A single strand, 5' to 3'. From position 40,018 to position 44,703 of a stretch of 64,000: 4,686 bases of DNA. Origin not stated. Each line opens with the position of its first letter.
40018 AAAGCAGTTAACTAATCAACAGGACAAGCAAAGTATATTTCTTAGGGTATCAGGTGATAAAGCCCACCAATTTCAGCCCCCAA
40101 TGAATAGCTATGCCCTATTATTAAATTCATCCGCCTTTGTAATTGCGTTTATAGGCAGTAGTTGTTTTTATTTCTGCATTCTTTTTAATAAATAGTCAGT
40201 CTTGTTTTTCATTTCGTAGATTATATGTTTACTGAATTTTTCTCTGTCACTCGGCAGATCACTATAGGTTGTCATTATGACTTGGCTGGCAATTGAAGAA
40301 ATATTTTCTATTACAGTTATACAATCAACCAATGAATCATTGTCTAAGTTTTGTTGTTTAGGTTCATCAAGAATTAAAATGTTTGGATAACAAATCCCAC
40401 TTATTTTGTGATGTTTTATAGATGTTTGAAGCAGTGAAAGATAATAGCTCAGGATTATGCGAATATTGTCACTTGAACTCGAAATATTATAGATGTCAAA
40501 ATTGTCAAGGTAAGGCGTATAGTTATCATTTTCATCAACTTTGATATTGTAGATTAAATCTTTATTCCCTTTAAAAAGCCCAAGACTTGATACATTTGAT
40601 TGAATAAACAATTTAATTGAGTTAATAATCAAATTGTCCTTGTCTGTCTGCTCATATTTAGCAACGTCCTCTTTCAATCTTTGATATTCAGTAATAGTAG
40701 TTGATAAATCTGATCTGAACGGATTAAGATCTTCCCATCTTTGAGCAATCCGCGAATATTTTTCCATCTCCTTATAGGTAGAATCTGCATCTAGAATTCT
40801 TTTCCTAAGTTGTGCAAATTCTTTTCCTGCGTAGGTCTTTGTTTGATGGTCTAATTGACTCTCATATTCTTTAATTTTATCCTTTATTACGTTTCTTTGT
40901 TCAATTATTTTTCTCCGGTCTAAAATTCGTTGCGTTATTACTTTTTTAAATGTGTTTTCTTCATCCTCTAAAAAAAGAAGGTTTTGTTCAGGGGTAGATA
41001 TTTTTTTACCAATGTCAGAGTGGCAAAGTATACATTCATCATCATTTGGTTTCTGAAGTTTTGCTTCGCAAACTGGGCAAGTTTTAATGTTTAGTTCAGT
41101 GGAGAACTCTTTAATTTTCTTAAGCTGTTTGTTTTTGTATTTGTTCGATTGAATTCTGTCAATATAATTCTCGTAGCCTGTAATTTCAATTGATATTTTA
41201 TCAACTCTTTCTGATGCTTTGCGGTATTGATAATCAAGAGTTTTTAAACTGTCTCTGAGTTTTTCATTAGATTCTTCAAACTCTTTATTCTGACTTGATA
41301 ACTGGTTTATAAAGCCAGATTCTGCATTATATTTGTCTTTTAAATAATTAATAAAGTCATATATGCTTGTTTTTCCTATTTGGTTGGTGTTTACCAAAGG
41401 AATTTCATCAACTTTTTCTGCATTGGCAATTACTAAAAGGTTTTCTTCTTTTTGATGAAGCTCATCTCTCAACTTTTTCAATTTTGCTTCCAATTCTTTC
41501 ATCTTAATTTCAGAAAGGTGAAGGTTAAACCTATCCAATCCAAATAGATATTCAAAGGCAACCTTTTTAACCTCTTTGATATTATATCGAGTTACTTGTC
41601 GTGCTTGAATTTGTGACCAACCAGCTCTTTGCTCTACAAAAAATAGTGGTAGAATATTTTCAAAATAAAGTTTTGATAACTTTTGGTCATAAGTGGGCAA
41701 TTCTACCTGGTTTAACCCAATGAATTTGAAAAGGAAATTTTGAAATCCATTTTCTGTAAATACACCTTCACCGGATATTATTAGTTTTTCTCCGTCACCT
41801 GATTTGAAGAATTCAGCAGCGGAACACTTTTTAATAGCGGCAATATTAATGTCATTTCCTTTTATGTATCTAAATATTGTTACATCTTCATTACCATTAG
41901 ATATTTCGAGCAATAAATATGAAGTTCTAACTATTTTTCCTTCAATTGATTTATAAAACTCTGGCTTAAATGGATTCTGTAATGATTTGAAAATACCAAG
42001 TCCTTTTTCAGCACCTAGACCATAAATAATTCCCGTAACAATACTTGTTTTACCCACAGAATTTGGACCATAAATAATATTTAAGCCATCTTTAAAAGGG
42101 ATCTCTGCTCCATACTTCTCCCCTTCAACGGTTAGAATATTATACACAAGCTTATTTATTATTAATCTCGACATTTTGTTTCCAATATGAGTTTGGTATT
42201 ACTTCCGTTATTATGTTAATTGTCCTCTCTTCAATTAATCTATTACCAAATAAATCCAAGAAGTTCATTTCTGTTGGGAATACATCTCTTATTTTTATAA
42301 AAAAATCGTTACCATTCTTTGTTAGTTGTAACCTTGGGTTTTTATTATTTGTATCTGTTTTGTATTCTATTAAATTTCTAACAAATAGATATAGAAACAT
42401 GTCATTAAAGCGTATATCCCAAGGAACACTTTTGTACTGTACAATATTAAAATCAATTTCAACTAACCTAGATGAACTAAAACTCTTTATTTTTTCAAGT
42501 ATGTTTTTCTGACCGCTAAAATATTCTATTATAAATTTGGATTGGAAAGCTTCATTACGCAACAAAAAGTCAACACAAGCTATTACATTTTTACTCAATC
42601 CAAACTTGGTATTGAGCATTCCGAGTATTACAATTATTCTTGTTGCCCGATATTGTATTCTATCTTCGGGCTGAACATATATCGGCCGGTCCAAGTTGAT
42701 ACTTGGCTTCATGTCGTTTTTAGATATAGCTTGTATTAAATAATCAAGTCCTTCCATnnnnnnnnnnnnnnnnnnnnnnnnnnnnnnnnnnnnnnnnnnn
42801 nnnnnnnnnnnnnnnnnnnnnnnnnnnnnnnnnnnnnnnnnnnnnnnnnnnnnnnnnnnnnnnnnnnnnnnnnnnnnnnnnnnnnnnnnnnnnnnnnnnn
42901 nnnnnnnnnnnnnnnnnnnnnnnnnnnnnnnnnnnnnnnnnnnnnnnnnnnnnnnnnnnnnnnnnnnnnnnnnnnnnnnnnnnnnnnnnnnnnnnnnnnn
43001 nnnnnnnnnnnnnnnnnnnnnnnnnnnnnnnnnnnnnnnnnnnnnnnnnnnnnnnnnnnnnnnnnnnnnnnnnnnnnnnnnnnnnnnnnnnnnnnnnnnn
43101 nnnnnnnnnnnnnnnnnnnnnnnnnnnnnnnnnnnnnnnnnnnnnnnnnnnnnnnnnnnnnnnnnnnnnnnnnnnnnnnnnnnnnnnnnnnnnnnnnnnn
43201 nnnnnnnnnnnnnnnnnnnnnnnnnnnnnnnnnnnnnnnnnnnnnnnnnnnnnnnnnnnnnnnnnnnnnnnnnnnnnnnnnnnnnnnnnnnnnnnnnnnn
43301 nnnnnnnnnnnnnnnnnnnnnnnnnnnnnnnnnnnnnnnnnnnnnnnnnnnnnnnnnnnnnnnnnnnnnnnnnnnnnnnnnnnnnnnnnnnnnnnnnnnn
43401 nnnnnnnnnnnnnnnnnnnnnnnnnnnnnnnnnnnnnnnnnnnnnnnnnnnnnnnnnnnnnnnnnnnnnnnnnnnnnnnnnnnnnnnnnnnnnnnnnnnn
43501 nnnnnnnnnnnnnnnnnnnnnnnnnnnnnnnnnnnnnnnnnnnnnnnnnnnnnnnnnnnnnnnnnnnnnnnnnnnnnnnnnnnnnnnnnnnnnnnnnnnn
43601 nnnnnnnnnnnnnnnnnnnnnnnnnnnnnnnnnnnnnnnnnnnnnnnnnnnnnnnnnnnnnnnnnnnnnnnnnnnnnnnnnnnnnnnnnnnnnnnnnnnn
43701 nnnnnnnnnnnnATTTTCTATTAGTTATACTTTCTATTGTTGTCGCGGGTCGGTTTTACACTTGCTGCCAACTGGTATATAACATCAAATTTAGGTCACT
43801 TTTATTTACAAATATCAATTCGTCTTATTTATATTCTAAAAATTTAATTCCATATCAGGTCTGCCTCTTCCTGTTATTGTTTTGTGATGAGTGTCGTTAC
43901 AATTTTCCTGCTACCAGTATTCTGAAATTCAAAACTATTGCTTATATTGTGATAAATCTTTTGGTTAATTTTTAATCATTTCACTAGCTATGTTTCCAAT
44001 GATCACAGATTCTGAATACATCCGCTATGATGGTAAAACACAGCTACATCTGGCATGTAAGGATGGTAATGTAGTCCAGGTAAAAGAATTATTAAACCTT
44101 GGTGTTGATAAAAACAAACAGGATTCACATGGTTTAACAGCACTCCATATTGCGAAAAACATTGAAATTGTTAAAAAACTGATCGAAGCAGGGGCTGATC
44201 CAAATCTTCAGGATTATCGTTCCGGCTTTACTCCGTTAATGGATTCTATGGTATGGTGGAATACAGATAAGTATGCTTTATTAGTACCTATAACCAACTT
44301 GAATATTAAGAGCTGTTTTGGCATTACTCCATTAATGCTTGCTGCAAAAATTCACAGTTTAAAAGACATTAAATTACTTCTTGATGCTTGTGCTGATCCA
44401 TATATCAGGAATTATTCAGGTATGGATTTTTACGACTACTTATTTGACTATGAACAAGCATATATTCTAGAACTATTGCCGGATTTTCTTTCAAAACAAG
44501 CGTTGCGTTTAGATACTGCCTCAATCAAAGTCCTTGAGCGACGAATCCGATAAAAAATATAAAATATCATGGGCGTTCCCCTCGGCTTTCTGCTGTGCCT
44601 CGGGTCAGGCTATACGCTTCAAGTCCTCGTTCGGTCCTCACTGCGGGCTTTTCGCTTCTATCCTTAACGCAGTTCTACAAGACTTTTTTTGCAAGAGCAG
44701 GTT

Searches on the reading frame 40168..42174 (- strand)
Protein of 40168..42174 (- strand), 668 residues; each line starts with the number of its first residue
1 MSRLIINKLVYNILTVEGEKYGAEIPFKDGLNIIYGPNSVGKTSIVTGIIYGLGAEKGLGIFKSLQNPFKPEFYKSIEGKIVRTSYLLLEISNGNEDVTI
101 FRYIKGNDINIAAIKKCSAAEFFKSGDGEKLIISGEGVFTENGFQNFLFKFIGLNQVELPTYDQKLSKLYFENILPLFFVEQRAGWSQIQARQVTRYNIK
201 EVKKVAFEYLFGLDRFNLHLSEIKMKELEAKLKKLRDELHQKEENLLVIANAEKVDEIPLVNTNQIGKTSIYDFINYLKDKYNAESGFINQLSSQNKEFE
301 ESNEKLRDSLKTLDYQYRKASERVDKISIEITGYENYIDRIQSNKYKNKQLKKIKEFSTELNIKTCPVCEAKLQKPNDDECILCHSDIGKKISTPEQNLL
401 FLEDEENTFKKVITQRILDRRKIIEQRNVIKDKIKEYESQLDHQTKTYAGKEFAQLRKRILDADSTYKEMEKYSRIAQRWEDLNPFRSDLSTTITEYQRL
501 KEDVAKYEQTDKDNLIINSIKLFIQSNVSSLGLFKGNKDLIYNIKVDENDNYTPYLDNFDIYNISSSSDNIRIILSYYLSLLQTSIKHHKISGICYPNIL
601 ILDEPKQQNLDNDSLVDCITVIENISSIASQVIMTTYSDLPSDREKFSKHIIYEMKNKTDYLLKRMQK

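Call 12: search_protein_families(library=pfam, proteins=[window:40168-42174:-], max_evalue=0.01)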
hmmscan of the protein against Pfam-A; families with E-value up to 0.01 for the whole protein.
window:40168-42174:- (668 aa): 4 families
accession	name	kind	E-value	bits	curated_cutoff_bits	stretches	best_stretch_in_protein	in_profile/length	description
PF13476.12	AAA_23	-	3.6e-10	41.3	27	1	23-246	13-200/201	AAA domain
PF02463.25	SMC_N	-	0.00095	19.1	40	1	23-57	18-52/220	RecF/RecN/SMC N terminal domain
PF24033.1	DUF7342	-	0.0089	16.5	31.6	1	426-497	78-148/150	Family of unknown function (DUF7342)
PF13304.12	AAA_21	-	0.0094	16.5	27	1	31-108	1-96/304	AAA domain, putative AbiEii toxin, Type IV TA system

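Call 27: search_protein_families(library=phrogs, proteins=[window:40168-42174:-], max_evalue=0.01)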
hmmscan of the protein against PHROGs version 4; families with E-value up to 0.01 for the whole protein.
window:40168-42174:- (668 aa): 4 families
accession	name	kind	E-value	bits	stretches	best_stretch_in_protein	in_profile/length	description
phrog_25112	-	unknown function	3e-32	113.2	1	15-640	14-645/673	-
phrog_1637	-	unknown function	1.5e-25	90.7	1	1-615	3-596/661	-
phrog_77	-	DNA, RNA and nucleotide metabolism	4.2e-09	36.5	1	215-514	516-727/967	SbcC-like subunit of palindrome specific endonuclease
phrog_13166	-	unknown function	0.0066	17.2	1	264-354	117-206/245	-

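Call 72: search_protein_families(library=padloc, proteins=[window:40168-42174:-], max_evalue=0.001)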
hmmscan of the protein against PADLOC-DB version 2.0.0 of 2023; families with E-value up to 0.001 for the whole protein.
window:40168-42174:- (668 aa): 15 families
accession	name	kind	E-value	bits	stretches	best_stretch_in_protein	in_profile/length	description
PDLC03863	LmuB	-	3.5e-66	222.2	1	4-655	3-598/610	-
PDLC03859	LmuB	-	2.7e-48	163.6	1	4-658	3-599/611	-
PDLC03862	LmuB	-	5.1e-31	105.7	1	9-614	7-573/643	-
PDLC03860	LmuB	-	2.6e-23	80.4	1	14-652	11-535/565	-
PDLC00262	LmuB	-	1.3e-19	68.5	1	25-636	21-555/588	AAA ATPase domain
PDLC00259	LmuB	-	1.5e-14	51.8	2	24-331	20-291/588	AAA ATPase domain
PDLC03864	LmuB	-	1.6e-13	48.1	1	289-638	290-634/657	-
PDLC00263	LmuB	-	5.9e-11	40.6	1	26-190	22-153/204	AAA ATPase domain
PDLC00249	LmuB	-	2.6e-09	34.3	2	402-652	311-533/565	AAA ATPase domain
PDLC00256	LmuB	-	6.9e-09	33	1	1-56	1-53/563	AAA ATPase domain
PDLC03865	LmuB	-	1.2e-07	28.4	1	22-110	23-123/1007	-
PDLC03867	LmuB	-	1.9e-07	28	1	13-460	8-414/605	-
PDLC03866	LmuB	-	1.9e-06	24.4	1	2-603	2-558/641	-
PDLC00253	LmuB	-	2.3e-05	21.2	1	566-653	451-531/567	AAA ATPase domain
PDLC00096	GajA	-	0.00013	18.8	1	23-49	18-44/630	AAA ATPase domain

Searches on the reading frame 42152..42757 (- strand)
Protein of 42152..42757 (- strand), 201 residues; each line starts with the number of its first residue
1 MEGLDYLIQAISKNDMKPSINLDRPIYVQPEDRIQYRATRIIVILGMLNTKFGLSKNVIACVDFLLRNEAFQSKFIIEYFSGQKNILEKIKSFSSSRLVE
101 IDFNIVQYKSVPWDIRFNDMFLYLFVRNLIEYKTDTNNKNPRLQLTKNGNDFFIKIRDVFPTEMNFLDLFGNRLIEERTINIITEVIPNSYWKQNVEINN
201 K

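Call 12: search_protein_families(library=pfam, proteins=[window:42152-42757:-], max_evalue=0.01)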
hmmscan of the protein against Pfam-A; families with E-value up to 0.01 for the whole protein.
window:42152-42757:- (201 aa): 0 families

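Call 27: search_protein_families(library=phrogs, proteins=[window:42152-42757:-], max_evalue=0.01)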
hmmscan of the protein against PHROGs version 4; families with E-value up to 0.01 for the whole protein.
window:42152-42757:- (201 aa): 0 families

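Call 72: search_protein_families(library=padloc, proteins=[window:42152-42757:-], max_evalue=0.001)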
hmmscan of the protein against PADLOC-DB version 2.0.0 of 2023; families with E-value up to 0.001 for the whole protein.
window:42152-42757:- (201 aa): 1 family
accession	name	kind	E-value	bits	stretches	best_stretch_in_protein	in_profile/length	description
PDLC03869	LmuC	-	5.9e-06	24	1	25-160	5-133/168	-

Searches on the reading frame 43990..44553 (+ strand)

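Call 12: search_protein_families(library=pfam, proteins=[window:43990-44553:+], max_evalue=0.01)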
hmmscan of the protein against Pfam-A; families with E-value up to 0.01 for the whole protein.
window:43990-44553:+ (187 aa): 5 families
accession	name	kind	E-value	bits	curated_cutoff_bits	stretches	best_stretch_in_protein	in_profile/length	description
PF12796.13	Ank_2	-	3e-23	82.6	27.3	2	14-75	28-90/90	Ankyrin repeats (3 copies)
PF00023.36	Ank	-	1.9e-19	69.1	21.1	3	47-75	1-32/33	Ankyrin repeat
PF13857.12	Ank_5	-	3.5e-13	50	27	1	14-55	13-56/56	Ankyrin repeats (many copies)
PF13637.12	Ank_4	-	2.2e-11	44.2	22.7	1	19-55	1-37/50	Ankyrin repeats (many copies)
PF13606.12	Ank_3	-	7e-11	41.7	22.3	0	15-42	2-29/30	Ankyrin repeat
